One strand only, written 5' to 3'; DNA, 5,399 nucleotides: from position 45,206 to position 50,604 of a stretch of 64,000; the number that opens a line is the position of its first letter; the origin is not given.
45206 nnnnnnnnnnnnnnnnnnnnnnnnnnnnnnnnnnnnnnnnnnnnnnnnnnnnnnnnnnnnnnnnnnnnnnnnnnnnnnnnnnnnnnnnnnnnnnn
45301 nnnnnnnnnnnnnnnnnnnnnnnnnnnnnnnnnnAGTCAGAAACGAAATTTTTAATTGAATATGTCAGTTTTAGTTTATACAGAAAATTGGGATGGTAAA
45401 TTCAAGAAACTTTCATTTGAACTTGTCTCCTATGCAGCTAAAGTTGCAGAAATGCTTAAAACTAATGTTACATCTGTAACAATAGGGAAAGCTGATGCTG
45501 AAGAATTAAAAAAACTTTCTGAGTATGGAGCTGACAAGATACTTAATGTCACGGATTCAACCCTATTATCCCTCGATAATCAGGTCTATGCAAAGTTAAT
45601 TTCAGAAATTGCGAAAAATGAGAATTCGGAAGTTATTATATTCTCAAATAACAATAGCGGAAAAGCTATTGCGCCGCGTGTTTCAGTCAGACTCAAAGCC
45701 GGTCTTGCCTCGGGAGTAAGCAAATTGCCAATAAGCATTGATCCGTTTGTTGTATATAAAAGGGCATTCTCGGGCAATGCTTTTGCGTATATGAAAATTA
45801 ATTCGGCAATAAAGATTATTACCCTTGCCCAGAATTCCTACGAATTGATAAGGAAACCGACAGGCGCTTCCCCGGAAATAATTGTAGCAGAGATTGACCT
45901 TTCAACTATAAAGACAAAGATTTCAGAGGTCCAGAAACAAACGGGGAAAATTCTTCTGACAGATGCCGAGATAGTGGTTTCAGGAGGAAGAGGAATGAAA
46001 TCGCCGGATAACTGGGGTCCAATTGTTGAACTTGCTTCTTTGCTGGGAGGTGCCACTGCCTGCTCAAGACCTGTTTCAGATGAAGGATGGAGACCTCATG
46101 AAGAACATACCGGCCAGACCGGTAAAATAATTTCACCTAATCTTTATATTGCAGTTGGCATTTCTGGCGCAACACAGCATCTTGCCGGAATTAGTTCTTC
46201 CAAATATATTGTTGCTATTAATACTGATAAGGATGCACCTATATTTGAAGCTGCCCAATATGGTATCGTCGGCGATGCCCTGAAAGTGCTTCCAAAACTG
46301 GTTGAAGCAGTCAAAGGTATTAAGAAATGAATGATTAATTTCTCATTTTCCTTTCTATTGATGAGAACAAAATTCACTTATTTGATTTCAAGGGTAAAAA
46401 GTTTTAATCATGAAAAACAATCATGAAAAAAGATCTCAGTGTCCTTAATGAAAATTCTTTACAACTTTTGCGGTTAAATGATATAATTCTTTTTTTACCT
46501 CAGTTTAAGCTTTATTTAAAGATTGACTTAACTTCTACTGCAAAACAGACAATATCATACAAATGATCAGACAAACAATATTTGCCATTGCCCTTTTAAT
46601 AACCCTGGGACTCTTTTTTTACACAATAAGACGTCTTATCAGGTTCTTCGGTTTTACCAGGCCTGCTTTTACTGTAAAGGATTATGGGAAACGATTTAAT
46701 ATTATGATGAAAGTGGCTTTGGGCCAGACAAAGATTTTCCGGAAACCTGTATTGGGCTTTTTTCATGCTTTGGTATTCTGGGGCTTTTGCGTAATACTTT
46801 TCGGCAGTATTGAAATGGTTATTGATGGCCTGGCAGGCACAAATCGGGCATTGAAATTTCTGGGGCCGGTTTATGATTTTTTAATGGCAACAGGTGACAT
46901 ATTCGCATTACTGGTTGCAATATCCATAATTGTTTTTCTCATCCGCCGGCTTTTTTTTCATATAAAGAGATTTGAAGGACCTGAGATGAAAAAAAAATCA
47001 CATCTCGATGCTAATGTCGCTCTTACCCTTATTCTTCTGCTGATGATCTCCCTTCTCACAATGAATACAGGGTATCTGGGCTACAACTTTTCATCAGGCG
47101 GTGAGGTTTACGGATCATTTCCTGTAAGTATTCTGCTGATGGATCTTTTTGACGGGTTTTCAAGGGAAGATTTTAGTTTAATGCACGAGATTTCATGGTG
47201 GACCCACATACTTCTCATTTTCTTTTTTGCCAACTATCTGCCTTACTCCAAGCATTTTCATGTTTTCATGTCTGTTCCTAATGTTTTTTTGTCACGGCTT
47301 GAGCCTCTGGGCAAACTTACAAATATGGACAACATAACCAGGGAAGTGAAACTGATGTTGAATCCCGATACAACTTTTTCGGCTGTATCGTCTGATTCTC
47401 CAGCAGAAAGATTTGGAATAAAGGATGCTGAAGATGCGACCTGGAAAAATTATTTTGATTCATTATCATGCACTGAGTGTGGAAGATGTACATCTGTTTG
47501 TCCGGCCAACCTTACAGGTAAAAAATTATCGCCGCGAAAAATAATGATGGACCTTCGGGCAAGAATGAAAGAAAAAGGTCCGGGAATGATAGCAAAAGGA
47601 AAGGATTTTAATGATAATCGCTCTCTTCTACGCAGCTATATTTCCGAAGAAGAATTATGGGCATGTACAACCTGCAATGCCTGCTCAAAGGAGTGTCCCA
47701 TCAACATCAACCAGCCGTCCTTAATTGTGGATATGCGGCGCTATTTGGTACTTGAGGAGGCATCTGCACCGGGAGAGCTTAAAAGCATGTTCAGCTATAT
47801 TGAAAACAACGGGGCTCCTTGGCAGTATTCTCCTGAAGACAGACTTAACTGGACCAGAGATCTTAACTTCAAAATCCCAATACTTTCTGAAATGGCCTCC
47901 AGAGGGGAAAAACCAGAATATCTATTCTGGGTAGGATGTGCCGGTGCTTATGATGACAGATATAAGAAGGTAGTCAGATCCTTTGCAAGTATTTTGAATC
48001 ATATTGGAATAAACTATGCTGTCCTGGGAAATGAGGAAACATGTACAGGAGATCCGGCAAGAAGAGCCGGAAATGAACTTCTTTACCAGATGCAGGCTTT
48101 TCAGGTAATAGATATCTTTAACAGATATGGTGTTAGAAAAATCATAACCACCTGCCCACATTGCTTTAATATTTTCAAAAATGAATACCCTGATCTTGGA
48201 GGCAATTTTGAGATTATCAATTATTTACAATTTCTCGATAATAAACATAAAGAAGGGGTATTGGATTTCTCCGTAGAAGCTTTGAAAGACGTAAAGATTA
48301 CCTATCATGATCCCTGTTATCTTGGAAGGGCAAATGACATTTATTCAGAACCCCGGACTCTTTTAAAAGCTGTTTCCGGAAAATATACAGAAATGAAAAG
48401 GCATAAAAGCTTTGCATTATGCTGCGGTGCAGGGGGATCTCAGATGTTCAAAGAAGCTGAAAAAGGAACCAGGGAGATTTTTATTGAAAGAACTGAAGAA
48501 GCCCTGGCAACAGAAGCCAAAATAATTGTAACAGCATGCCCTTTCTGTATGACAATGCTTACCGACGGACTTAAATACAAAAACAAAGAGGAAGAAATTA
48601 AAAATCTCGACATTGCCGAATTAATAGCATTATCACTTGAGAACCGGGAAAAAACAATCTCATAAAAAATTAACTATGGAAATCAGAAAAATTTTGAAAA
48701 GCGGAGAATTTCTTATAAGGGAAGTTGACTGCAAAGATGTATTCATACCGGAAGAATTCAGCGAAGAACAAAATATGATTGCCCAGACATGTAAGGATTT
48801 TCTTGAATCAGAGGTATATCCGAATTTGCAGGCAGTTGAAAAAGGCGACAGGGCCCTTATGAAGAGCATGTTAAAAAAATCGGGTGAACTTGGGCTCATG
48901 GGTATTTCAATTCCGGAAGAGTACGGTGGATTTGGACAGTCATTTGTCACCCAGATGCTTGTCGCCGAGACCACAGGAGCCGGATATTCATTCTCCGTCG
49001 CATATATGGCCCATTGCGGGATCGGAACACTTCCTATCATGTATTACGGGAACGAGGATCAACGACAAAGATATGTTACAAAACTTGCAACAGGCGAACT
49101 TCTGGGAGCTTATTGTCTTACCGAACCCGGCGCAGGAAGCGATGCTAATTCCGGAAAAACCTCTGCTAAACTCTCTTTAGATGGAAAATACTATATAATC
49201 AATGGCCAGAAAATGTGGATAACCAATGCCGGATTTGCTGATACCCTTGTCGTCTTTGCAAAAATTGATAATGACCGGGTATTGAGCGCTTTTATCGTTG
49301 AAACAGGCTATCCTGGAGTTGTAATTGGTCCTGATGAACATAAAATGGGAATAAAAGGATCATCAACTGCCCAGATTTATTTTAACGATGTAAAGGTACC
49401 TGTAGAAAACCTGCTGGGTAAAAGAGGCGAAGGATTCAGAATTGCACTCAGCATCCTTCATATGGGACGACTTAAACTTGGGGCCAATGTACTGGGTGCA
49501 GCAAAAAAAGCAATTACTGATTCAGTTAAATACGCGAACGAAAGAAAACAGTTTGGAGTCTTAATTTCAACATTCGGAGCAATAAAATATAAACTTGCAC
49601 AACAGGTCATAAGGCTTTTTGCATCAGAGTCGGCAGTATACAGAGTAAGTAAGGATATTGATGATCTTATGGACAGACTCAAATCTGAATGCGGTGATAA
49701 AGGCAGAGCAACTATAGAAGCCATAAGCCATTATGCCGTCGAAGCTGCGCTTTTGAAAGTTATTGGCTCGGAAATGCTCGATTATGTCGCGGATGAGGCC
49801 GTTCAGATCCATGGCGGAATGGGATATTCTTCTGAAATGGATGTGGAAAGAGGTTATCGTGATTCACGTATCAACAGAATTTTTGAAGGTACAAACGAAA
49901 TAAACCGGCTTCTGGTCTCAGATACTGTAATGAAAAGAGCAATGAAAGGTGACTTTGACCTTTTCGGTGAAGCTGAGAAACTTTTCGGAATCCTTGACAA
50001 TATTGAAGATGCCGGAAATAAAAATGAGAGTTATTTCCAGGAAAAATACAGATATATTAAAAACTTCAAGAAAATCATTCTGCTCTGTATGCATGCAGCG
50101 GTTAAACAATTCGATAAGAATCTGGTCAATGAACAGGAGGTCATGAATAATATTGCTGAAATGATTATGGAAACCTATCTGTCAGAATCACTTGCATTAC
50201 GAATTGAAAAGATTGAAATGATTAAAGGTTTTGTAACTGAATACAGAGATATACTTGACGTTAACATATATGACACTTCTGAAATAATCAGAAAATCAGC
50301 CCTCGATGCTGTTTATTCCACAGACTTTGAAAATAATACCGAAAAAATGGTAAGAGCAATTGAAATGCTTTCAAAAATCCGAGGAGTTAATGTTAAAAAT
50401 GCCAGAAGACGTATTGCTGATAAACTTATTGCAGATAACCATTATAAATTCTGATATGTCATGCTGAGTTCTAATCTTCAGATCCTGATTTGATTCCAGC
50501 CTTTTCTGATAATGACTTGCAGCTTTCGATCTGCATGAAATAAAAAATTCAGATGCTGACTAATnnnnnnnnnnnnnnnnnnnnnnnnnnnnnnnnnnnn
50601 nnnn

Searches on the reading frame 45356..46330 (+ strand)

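Call 8: search_protein_families(library=pfam, proteins=[window:45356-46330:+], max_evalue=0.001)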
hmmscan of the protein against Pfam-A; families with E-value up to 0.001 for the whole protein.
window:45356-46330:+ (324 aa): 2 families
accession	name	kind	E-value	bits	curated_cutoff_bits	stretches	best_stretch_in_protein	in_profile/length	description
PF01012.27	ETF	-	6.3e-33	114.5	26.7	1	5-180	1-178/181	Electron transfer flavoprotein domain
PF00766.25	ETF_alpha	-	4.1e-32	110.4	27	1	201-279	2-80/81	Electron transfer flavoprotein FAD-binding domain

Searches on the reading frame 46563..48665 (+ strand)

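Call 8: search_protein_families(library=pfam, proteins=[window:46563-48665:+], max_evalue=0.001)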
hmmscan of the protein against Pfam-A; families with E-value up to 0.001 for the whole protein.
window:46563-48665:+ (700 aa): 11 families
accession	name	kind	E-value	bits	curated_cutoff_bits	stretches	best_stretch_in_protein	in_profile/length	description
PF02754.22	CCG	-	3.5e-31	107.6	20.6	2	579-666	1-84/85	Cysteine-rich domain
PF13183.11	Fer4_8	-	1.8e-10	41.6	27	1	301-382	3-68/68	4Fe-4S dicluster domain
PF13187.11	Fer4_9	-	2.1e-10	40.9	27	1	303-381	2-50/52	4Fe-4S dicluster domain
PF13237.11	Fer4_10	-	5.3e-08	33.1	25.5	1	297-379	3-53/53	4Fe-4S dicluster domain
PF13534.11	Fer4_17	-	3.7e-07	31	22.2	1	302-382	1-60/61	4Fe-4S dicluster domain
PF12797.12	Fer4_2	-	4.1e-06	26.9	24.5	1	294-315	1-22/22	4Fe-4S binding domain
PF13484.11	Fer4_16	-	9.3e-05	23.6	30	1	303-381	2-66/66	4Fe-4S double cluster binding domain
PF12838.12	Fer4_7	-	0.00012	22.9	27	0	302-381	1-51/52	4Fe-4S dicluster domain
PF14697.11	Fer4_21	-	0.00024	21.6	35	0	300-315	38-53/59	4Fe-4S dicluster domain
PF00037.32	Fer4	-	0.00054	20.1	21.1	1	298-316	3-21/24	4Fe-4S binding domain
PF12837.12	Fer4_6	-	0.00066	20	25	1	298-316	4-22/24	4Fe-4S binding domain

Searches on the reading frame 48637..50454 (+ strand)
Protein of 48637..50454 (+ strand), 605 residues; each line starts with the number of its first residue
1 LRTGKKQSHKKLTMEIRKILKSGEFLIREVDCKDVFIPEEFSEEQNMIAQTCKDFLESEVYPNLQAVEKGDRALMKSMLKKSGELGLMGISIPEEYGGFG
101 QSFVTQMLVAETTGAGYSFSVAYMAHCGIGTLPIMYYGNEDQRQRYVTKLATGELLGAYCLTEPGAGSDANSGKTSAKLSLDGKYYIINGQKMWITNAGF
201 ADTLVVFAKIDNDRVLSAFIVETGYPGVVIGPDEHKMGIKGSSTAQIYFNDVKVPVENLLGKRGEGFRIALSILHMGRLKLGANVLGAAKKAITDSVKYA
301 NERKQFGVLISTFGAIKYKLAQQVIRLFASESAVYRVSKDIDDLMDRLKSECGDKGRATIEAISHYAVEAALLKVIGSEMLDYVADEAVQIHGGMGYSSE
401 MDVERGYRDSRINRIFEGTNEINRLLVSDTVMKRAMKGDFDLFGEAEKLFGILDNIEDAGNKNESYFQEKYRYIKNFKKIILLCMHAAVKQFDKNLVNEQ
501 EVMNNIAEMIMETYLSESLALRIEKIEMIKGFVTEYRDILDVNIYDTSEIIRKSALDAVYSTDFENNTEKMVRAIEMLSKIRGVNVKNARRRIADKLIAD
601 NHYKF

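Call 8: search_protein_families(library=pfam, proteins=[window:48637-50454:+], max_evalue=0.001)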
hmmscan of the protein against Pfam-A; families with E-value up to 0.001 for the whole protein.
window:48637-50454:+ (605 aa): 6 families
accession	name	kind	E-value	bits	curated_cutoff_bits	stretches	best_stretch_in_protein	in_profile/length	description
PF00441.29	Acyl-CoA_dh_1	-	1.2e-36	126.6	22.4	1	264-430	1-148/150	Acyl-CoA dehydrogenase, C-terminal domain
PF02771.21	Acyl-CoA_dh_N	-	1.8e-29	102.8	22.9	1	42-154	1-113/113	Acyl-CoA dehydrogenase, N-terminal domain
PF02770.24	Acyl-CoA_dh_M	-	1.4e-24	86.5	33.3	1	158-252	1-97/97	Acyl-CoA dehydrogenase, middle domain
PF21263.2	Acyl-CoA-dh_C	-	2.7e-15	56.9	27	1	476-563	1-82/96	Acyl-CoA dehydrogenase, C-terminal domain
PF08028.16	Acyl-CoA_dh_2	-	1.8e-11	44.9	22.7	1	281-420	3-133/134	Acyl-CoA dehydrogenase, C-terminal domain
PF22924.1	ACOX_C_alpha1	-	4.5e-10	40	27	1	274-422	4-159/169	Acyl-CoA oxidase, C-alpha1 domain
